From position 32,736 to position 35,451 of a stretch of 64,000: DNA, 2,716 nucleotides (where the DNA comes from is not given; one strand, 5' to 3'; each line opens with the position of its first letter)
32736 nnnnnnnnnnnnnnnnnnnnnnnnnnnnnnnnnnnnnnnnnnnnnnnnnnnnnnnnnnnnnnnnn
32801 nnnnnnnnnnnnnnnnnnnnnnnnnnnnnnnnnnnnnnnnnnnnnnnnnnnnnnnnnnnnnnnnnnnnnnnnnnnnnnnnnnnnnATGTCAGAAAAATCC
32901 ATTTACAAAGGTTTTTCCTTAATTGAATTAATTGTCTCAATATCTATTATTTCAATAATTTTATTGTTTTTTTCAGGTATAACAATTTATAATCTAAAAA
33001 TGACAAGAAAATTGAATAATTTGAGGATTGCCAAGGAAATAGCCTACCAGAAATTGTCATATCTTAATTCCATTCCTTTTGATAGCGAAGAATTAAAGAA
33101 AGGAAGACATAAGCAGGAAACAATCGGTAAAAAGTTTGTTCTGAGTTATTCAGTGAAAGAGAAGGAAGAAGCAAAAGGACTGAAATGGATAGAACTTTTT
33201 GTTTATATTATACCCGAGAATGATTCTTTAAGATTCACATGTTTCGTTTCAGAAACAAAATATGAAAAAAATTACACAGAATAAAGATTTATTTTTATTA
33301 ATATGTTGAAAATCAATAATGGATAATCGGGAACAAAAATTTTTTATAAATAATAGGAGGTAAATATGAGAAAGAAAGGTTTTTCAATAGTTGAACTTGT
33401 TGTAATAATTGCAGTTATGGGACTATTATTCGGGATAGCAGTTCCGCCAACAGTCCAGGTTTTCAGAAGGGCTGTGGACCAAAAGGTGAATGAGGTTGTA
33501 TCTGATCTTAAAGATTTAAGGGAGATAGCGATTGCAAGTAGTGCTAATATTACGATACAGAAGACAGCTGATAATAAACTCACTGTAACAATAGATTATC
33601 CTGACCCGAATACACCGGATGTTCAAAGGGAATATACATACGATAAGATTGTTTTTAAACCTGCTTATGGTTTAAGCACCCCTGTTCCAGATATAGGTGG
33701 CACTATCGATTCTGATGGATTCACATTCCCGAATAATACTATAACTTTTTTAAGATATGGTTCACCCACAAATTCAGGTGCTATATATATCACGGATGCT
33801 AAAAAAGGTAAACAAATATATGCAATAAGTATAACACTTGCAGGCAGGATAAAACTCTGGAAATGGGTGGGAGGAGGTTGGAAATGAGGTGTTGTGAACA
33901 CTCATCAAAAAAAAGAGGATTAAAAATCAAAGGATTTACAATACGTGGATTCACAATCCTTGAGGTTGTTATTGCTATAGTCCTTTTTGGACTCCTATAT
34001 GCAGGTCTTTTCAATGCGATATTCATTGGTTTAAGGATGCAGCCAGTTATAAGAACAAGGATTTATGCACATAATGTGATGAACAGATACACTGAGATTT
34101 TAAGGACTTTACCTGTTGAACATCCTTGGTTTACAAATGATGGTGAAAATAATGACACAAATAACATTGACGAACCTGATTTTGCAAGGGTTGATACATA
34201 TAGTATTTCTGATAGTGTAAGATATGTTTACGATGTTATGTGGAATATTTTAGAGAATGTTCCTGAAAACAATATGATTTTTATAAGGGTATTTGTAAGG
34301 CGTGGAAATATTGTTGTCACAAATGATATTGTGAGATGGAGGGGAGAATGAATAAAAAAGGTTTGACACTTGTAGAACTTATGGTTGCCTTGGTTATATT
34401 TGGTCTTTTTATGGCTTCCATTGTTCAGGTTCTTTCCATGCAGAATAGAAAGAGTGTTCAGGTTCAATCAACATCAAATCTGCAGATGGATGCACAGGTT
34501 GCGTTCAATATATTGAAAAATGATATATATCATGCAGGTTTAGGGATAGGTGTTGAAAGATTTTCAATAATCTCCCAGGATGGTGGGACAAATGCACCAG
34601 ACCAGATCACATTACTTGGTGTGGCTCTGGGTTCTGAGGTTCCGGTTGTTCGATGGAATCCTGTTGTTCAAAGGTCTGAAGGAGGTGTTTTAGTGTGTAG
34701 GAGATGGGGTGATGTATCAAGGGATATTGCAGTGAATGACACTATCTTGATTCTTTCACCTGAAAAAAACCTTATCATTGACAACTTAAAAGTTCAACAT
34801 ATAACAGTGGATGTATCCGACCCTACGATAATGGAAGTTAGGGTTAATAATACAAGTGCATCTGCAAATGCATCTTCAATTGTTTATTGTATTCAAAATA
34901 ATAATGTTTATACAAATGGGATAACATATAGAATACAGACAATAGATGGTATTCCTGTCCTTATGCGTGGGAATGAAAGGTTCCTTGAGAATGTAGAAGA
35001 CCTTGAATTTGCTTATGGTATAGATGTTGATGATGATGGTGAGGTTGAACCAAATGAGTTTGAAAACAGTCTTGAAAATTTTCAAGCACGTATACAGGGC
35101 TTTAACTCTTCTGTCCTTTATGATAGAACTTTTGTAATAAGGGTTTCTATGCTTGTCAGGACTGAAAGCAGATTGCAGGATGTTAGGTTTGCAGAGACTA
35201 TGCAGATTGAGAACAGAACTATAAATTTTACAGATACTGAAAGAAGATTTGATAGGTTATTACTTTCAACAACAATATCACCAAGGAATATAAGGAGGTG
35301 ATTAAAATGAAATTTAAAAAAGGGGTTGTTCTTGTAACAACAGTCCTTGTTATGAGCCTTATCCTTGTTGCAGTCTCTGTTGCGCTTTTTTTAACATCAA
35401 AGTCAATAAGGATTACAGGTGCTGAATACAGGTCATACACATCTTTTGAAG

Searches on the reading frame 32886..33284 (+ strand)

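Call 71: search_protein_families(library=pfam, proteins=[window:32886-33284:+], max_evalue=0.000001)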
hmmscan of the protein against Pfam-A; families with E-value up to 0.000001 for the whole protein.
window:32886-33284:+ (132 aa): 1 family
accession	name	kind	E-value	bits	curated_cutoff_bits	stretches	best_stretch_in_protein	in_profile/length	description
PF07963.17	N_methyl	-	5.8e-07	29.3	21.2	1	8-28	5-25/27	Prokaryotic N-terminal methylation motif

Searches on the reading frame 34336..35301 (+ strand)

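Call 72: search_protein_families(library=pfam, proteins=[window:34336-35301:+], max_evalue=0.000001)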
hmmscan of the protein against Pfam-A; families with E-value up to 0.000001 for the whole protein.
window:34336-35301:+ (321 aa): 2 families
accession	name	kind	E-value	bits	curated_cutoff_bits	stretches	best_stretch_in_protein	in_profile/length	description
PF16074.10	PilW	-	2.1e-09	37.9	26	1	206-318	21-124/124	Type IV Pilus-assembly protein W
PF07963.17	N_methyl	-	4.5e-08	32.8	21.2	1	4-29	1-26/27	Prokaryotic N-terminal methylation motif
